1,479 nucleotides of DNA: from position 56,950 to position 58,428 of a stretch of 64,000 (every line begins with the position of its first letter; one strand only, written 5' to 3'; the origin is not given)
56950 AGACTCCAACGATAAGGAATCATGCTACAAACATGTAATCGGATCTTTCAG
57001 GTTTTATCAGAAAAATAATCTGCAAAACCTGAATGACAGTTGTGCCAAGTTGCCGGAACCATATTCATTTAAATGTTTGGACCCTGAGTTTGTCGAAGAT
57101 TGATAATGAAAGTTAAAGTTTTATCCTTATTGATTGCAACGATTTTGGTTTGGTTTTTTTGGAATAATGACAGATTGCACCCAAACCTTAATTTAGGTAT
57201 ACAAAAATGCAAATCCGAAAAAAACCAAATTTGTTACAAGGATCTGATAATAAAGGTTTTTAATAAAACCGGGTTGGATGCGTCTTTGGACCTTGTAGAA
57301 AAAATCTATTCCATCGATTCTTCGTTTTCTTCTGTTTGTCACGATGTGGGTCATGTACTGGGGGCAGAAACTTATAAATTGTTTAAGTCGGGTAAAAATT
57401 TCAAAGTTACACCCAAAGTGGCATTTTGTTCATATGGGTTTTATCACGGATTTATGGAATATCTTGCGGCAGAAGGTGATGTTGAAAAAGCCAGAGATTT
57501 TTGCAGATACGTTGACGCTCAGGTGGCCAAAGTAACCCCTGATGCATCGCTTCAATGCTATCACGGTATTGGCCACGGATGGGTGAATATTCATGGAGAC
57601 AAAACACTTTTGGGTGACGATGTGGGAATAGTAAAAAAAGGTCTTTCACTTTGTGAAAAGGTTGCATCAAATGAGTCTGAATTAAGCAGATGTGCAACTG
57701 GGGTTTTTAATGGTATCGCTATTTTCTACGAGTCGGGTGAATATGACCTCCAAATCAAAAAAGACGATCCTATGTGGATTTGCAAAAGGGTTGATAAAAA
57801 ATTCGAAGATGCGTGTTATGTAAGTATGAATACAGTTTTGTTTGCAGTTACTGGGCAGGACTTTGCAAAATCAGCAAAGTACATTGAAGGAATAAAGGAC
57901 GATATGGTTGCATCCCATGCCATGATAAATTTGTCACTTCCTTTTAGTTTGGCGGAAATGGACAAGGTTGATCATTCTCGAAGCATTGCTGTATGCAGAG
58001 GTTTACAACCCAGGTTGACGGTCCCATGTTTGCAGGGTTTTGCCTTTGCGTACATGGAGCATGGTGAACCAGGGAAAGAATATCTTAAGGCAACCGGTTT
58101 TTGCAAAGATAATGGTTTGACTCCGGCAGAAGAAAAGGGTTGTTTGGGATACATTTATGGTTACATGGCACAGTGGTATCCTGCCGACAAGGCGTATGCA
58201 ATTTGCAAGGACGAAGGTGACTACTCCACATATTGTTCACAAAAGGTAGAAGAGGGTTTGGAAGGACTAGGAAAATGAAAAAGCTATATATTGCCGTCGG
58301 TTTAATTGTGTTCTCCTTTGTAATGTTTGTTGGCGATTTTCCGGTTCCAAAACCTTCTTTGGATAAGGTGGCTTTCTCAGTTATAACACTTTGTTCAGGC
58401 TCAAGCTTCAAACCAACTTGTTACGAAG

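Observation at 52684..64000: Tandem, translationally coupled array of at least nine paralogous secreted Cys/His-rich repeat proteins, near a VKOR gene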

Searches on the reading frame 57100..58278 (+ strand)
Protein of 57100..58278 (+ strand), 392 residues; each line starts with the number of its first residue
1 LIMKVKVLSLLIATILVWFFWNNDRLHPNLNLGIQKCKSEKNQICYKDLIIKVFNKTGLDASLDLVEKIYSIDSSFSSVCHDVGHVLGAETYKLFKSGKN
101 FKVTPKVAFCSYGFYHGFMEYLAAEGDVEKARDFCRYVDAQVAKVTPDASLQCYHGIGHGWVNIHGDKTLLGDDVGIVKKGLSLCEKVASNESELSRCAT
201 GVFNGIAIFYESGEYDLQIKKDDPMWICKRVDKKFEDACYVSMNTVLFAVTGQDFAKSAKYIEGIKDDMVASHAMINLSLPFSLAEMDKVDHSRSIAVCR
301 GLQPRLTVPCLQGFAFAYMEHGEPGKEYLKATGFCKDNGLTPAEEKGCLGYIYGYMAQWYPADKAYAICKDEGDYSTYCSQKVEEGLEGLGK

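Call 3: search_protein_families(library=pfam, proteins=[window:57100-58278:+], max_evalue=1)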
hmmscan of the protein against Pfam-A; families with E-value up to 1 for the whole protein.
window:57100-58278:+ (392 aa): 0 families

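Call 6: search_protein_families(library=ncbifam, proteins=[window:57100-58278:+], max_evalue=1)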
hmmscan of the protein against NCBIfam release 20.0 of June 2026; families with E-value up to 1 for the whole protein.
window:57100-58278:+ (392 aa): 0 families

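Call 8: find_homologous_proteins(query=window:57100-58278:+, max_evalue=0.001)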
Query window:57100-58278:+ (392 aa): 331 proteins with E <= 0.001 among 2432 candidates; the best 120 are listed.
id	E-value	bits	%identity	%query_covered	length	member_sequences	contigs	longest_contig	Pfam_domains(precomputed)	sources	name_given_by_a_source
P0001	2.3e-269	911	100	99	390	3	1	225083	-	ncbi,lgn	-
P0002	1.3e-203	695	73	99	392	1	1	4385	-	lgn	-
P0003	1.8e-186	638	70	94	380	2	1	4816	-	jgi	-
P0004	1.7e-181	622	70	92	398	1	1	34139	-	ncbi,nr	ncbi:MAG TPA: hypothetical protein VFI61_00250 [Patescibacteria group bacterium]|nr:hypothetical pro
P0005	1.0e-177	609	64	99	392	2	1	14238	-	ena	-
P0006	1.7e-176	605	63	99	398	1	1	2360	-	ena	-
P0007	9.7e-176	603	66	96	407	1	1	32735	-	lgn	-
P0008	1.8e-175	602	64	98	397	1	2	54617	-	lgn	-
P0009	8.7e-173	593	61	98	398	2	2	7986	-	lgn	-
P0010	9.8e-171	586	69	88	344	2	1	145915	-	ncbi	-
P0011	9.1e-170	583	66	96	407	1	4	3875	-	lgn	-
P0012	2.8e-167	575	61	99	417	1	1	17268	-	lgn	-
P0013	1.9e-163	562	60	99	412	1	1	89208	-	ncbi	-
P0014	2.9e-159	549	60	98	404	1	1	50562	-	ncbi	-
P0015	9.7e-159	547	60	93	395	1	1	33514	-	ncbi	-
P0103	6.0e-80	287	38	98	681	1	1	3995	PF02230.23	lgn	-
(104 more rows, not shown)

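Call 18: predict_structure(alignment_id=A2)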
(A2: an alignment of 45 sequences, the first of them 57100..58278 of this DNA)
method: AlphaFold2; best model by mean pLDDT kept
length: 392 residues; sequences in the alignment: 45
mean_pLDDT: 93.4   pTM: 0.88
mean pLDDT of the five models: 93.4, 92.4, 92.0, 91.7, 90.6
residues with pLDDT >= 90: 327; 70-90: 58; 50-70: 6; < 50: 1
segments of 3 or more residues with pLDDT < 50: none
pLDDT, mean of each block of 10 residues (from residue 1): 84 91 65 94 94 94 94 88 95 93 89 94 91 92 88 96 92 97 97 96 97 94 96 98 96 96 98 97 90 95 98 96 91 96 98 96 97 97 95 82
secondary structure, 60 per line:
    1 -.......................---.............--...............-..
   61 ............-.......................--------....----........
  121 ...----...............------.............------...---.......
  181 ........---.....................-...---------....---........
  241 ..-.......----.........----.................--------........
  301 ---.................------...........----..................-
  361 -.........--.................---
elements in order: H2-24 H28-40 H43-57 H59-72 H74-96 H105-108 H113-123 H128-142 H149-161 H174-188 H192-212 H226-229 H233-242 H244-250 H255-263 H268-284 H293-300 H304-320 H327-337 H342-359 H362-370 H373-389

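Call 20: find_encoding_contigs(protein=P0001, flank=10000, max_places=3)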
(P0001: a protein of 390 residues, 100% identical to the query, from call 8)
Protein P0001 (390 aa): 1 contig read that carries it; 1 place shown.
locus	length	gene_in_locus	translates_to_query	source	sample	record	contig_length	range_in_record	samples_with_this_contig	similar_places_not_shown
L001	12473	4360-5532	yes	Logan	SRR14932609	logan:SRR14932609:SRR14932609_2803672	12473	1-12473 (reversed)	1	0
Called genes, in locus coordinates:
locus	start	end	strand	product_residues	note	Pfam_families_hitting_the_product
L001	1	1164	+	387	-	?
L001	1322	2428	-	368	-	PF01079:Hint (weak), PF05203:Hom_end_hint (faint), PF07591:PT-HINT, PF14890:Intein_splicing (faint)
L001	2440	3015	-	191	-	-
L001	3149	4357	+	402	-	-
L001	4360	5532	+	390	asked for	-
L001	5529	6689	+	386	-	-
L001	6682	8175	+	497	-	PF13473:Cupredoxin_1 (weak)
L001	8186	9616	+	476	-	-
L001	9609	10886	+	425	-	-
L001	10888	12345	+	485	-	-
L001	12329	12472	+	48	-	?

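Call 31: fold_search(model_id=the predicted structure, library=pdb)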
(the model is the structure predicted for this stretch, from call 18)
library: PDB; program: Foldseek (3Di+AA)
matches with E <= 10: 905; with E <= 0.001: 0
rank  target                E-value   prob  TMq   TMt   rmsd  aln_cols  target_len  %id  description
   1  8cwy_A                4.4e-03  0.90  0.17  0.16  20.1       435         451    7  Accurate computational design of genetically encoded 3D protein crystals (released 2023-11-01)
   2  5i9g_C                8.0e-03  0.98  0.22  0.23  19.7       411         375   15  Crystal structure of designed pentatricopeptide repeat protein dPPR-U8C2 in complex with its target RNA U8C2 (released 2016-04-27)
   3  6hc2_A                1.1e-02  0.91  0.19  0.20  20.5       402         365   13  Crystal structure of NuMA/LGN hetero-hexamers (released 2019-05-29)
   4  6hc2_S                1.2e-02  0.92  0.19  0.20  18.8       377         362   14  Crystal structure of NuMA/LGN hetero-hexamers (released 2019-05-29)
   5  1g3j_A                1.7e-02  0.91  0.21  0.17  25.3       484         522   10  CRYSTAL STRUCTURE OF THE XTCF3-CBD/BETA-CATENIN ARMADILLO REPEAT COMPLEX (released 2000-12-11)
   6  8y0p_A                1.7e-02  0.89  0.20  0.17  24.8       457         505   10  Beta-Catenin in complex with peptide 301 (released 2024-04-17)
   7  6hc2_E                1.8e-02  0.87  0.19  0.20  19.0       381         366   14  Crystal structure of NuMA/LGN hetero-hexamers (released 2019-05-29)
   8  4wnd_A                2.2e-02  0.89  0.20  0.22  19.4       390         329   11  Crystal structure of the TPR domain of LGN in complex with Frmpd4/Preso1 at 1.5 Angstrom resolution (released 2015-09-16)
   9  3sf4_B                2.4e-02  0.90  0.21  0.23  20.2       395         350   12  Crystal structure of the complex between the conserved cell polarity proteins Inscuteable and LGN (released 2011-11-23)
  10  8ga7                  2.5e-02  0.35  0.13  0.11  21.9       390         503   12  Geometrically programmable nanomaterial construction using regularized protein building blocks (released 2024-03-13)
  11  7uzj_P                2.6e-02  0.84  0.20  0.19  23.5       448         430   10  Rat Kidney V1 complex with SidK and NCOA7B, State 1 (released 2023-11-22)
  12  5ve8_B                3.1e-02  0.89  0.23  0.11  19.7       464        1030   11  Crystal structure of full-length Kluyveromyces lactis Kap123 with histone H3 1-28 (released 2017-11-01)
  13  1th1_B                3.1e-02  0.82  0.19  0.15  22.8       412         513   12  Beta-catenin in complex with a phosphorylated APC 20aa repeat fragment (released 2004-09-07)
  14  5ve8_A                3.2e-02  0.80  0.20  0.11  19.4       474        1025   12  Crystal structure of full-length Kluyveromyces lactis Kap123 with histone H3 1-28 (released 2017-11-01)
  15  1m1e_A                3.3e-02  0.82  0.19  0.16  23.9       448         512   12  Beta-catenin armadillo repeat domain bound to ICAT (released 2002-10-16)
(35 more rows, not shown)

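Call 42: find_related_loci(query=A2, collection=genome_contigs, flank=10000)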
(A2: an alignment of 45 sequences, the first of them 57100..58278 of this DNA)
Query A2 (392 aa) in genome_contigs; peptide patterns used: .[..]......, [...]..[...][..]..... (x = any residue, [..] = any of these).
280 stretches matched a pattern; 221 encode a relative of the query (tblastn E <= 1e-3); the best 80 are kept; 72 distinct loci.
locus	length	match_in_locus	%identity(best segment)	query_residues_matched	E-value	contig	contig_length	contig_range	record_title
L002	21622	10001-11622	70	5-390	0e+0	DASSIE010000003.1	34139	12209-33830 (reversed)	MAG TPA_asm: Patescibacteria group bacterium isolate SMAG_U1079 k141_101495, whole genome shotgun sequence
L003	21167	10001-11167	65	3-392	0e+0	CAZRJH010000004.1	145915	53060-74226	MAG TPA_asm: uncultured Gammaproteobacteria bacterium isolate SRP342105_co1_321 genome assembly, contig: NODE_122_length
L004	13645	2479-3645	50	1-387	9e-129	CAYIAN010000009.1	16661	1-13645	MAG TPA_asm: uncultured Candidatus Saccharibacteria bacterium isolate ERP119705_co1_745 genome assembly, contig: NODE_40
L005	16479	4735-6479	46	1-388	4e-122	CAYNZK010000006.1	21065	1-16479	MAG TPA_asm: uncultured Candidatus Saccharibacteria bacterium isolate ERP125453_co1_532 genome assembly, contig: NODE_24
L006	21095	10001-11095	44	2-371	4e-110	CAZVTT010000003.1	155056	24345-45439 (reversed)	MAG TPA_asm: uncultured Gammaproteobacteria bacterium isolate SRP292972_co1_32 genome assembly, contig: NODE_127_length_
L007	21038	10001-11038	45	39-383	2e-108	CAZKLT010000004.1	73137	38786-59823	MAG TPA_asm: uncultured Gammaproteobacteria bacterium isolate SRP237561_co1_402 genome assembly, contig: NODE_459_length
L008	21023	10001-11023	44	45-384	2e-104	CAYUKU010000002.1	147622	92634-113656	MAG TPA_asm: uncultured Gammaproteobacteria bacterium isolate binchicken_co58_53 genome assembly, contig: NODE_87_length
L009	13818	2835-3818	46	42-369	3e-101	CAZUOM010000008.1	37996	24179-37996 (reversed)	MAG TPA_asm: uncultured Gammaproteobacteria bacterium isolate binchicken_co341_72 genome assembly, contig: NODE_191_leng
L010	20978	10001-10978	44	45-370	1e-96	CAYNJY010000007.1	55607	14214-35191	MAG TPA_asm: uncultured Gammaproteobacteria bacterium isolate ERP125453_co1_527 genome assembly, contig: NODE_384_length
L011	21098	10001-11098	40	7-369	9e-90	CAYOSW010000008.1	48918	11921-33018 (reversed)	MAG TPA_asm: uncultured Gammaproteobacteria bacterium isolate binchicken_co105_397 genome assembly, contig: NODE_806_len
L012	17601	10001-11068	39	24-369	6e-88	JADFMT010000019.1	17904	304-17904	MAG: Patescibacteria group bacterium isolate B5T1B11 B5T1B11_NODE475, whole genome shotgun sequence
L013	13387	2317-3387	38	31-379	2e-82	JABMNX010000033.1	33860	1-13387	MAG: Candidatus Kaiserbacteria bacterium isolate bin.102 k141_5050049, whole genome shotgun sequence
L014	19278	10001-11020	38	45-381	2e-81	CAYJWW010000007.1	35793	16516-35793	MAG TPA_asm: uncultured Candidatus Saccharibacteria bacterium isolate ERP125453_co1_514 genome assembly, contig: NODE_93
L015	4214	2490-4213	49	4-348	4e-81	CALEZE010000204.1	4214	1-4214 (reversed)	MAG TPA_asm: uncultured bacterium isolate SRR7515931_bin.142_CONCOCT_v1.1_MAG genome assembly, contig: ERZ869938.12395,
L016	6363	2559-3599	38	35-379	2e-80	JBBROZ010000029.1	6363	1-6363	MAG: Patescibacteria group bacterium isolate La1_metabat2.361 LA1C_B2.361_k141_2167601L_6363_cov_11.9593, whole genome s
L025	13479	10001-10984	35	41-369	8e-73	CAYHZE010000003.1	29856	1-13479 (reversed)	MAG TPA_asm: uncultured Candidatus Saccharibacteria bacterium isolate ERP119705_co17_184 genome assembly, contig: NODE_1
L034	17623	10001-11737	36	45-381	7e-70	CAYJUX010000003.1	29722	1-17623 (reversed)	MAG TPA_asm: uncultured Candidatus Saccharibacteria bacterium isolate ERP125453_co1_304 genome assembly, contig: NODE_13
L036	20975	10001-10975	36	45-369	2e-69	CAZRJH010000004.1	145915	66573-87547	MAG TPA_asm: uncultured Gammaproteobacteria bacterium isolate SRP342105_co1_321 genome assembly, contig: NODE_122_length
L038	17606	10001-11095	33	10-369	7e-69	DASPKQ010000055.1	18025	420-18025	MAG TPA_asm: Verrucomicrobiia bacterium isolate SMAG_U12040 k141_579175, whole genome shotgun sequence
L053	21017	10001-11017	36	36-369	2e-64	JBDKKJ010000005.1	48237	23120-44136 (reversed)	MAG: Candidatus Parcubacteria bacterium isolate gunnisonriver_2019_sw_WHONDRS-S19S_0062_B_bin.4 scaffold_1283597, whole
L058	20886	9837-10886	33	35-379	4e-62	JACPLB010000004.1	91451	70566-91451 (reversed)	MAG: Candidatus Kaiserbacteria bacterium isolate NC_groundwater_510_Ag_S-0.1um_48_15 S35_SO-1_scaffold_37270, whole geno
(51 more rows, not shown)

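Call 44: search_protein_families(library=pfam, proteins=[P0103], max_evalue=0.01)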
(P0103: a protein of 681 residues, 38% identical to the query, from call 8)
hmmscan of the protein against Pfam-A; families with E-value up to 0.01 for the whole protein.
P0103 (681 aa): 5 families
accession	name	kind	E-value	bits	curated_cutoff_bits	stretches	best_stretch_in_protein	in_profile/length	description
PF02230.22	Abhydrolase_2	-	9.4e-09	35.9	23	1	55-204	9-149/217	Phospholipase/Carboxylesterase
PF01738.24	DLH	-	0.00015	21.9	21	0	54-193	8-129/217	Dienelactone hydrolase family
PF20434.5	BD-FAE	-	0.0014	18.6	26.8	0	152-181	81-110/215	BD-FAE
PF07859.19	Abhydrolase_3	-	0.0044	17.3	25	0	138-184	49-95/210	alpha/beta hydrolase fold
PF00756.26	Esterase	-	0.0089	16.3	22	0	45-185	8-140/251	Putative esterase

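Call 49: search_protein_families(library=pfam, proteins=[L038:7682-8437:+, L058:17508-18065:+, L008:6533-7063:-, L012:2520-3617:+, L012:3607-4083:+, L025:6521-8164:+, L013:9132-10718:-, L012:13851-14480:-, L053:15002-15712:-, L034:14801-15838:-], max_evalue=1)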
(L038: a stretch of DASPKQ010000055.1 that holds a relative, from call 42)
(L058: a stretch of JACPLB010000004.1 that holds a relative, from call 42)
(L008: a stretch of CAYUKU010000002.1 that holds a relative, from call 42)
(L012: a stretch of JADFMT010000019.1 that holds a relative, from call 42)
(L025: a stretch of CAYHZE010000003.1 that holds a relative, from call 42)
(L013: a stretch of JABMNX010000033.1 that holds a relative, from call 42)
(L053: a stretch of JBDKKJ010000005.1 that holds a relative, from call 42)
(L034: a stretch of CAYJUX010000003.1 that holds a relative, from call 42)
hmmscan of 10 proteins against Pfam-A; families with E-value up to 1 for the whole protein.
L038:7682-8437:+ (251 aa): 3 families
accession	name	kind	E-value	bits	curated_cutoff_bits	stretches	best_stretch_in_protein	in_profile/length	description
PF13473.12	Cupredoxin_1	-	9.4e-08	32.5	27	2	14-120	4-104/104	Cupredoxin-like domain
PF22852.1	SoxE_N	-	0.046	14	27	1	5-25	11-31/48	Sulfocyanin, N-terminal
PF00127.26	Copper-bind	-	0.16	12.8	21.2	0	43-106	14-82/99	Copper binding proteins, plastocyanin/azurin family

L058:17508-18065:+ (185 aa): 2 families
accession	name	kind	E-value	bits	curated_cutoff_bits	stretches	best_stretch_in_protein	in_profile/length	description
PF00801.26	PKD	-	0.12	12.8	23.5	1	66-140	10-70/80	PKD domain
PF13115.11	YtkA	-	0.25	12.5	25.9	1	52-133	3-84/85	YtkA-like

L008:6533-7063:- (176 aa): 4 families
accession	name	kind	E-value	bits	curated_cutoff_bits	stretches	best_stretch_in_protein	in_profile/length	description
PF09134.16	Invasin_D3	-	0.0036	18.2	33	1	101-168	25-88/98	Invasin, domain 3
PF17957.7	Big_7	-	0.0055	17.8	24.1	1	94-157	14-67/70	Bacterial Ig domain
PF20316.5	DUF6612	-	0.15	12.1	23.7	1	89-146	16-71/237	Family of unknown function (DUF6612)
PF01190.23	Pollen_Ole_e_1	-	0.2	12.4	23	1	106-153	18-68/99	Pollen protein Ole e 1 like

L012:2520-3617:+ (365 aa): 1 family
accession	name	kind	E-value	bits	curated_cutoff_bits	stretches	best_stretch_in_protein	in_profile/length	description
PF03817.18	MadL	-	0.12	12.9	25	1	168-236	38-102/118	Malonate transporter MadL subunit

L012:3607-4083:+ (158 aa): 0 families

L025:6521-8164:+ (547 aa): 1 family
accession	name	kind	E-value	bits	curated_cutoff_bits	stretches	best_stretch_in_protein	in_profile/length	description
PF13231.12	PMT_2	-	4.3e-05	24.2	26.1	1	82-233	3-155/160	Dolichyl-phosphate-mannose-protein mannosyltransferase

L013:9132-10718:- (528 aa): 0 families

L012:13851-14480:- (209 aa): 0 families

L053:15002-15712:- (236 aa): 8 families
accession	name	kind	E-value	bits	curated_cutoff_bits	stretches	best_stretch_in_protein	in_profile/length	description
PF13462.12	Thioredoxin_4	-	1.2e-24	87.8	23.2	1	61-210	4-145/165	Thioredoxin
PF01323.26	DSBA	-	9.6e-16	58.6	25.6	2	158-231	121-190/191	DSBA-like thioredoxin domain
PF13098.12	Thioredoxin_2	-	7.2e-07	30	27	1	69-231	4-104/104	Thioredoxin-like domain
PF18400.7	Thioredoxin_12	-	2.1e-06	28.2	26.1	1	60-115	132-185/190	Thioredoxin-like domain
PF00085.26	Thioredoxin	-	0.007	16.8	23.5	1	69-102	17-50/103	Thioredoxin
PF08534.16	Redoxin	-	0.019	15.2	26.6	1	68-104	27-63/148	Redoxin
PF13743.12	Thioredoxin_5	-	0.038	14.1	27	1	131-209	83-163/186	Thioredoxin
PF00578.27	AhpC-TSA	-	0.22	11.9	26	1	55-104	15-60/124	AhpC/TSA family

L034:14801-15838:- (345 aa): 3 families
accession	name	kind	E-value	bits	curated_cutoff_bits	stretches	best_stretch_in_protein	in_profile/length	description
PF13472.12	Lipase_GDSL_2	-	3e-08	34.8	32.9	1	111-326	1-177/178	GDSL-like Lipase/Acylhydrolase family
PF00657.28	Lipase_GDSL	-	0.00024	21.8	23.6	1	109-198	1-95/208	GDSL-like Lipase/Acylhydrolase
PF06344.16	Parecho_VpG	-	0.21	12.7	25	1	100-109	9-18/20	Parechovirus Genome-linked protein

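Call 80: search_protein_families(library=pfam, proteins=[L036:16253-17980:+, L036:18024-18620:+, L036:18617-19150:+, L036:19140-20726:+], max_evalue=0.1)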
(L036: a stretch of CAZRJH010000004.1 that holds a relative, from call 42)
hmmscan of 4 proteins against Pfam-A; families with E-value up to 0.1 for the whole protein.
L036:16253-17980:+ (575 aa): 0 families

L036:18024-18620:+ (198 aa): 1 family
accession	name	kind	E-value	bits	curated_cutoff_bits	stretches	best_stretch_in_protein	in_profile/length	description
PF14143.11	YrhC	-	0.037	14.5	27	1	46-66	10-30/72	YrhC-like protein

L036:18617-19150:+ (177 aa): 0 families

L036:19140-20726:+ (528 aa): 1 family
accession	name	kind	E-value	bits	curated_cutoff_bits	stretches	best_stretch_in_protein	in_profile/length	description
PF13231.12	PMT_2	-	1.2e-06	29.2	26.1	1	83-237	4-159/160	Dolichyl-phosphate-mannose-protein mannosyltransferase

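Call 102: search_protein_families(library=ncbifam, proteins=[L038:7682-8437:+, L036:16253-17980:+], max_evalue=0.1)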
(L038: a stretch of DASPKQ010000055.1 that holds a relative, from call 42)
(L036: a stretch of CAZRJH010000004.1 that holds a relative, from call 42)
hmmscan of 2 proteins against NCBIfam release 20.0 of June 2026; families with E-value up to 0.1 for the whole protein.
L038:7682-8437:+ (251 aa): 3 families
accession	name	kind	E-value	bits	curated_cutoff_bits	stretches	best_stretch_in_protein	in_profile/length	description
TIGR02657.1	amicyanin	equivalog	3.4e-06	27.3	110.2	1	43-120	8-82/83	amicyanin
TIGR02656.1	cyanin_plasto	equivalog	0.00043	20.6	87.85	1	42-107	13-83/99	plastocyanin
TIGR02375.1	pseudoazurin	equivalog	0.0021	17.8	109.85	0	43-136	12-102/116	pseudoazurin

L036:16253-17980:+ (575 aa): 0 families
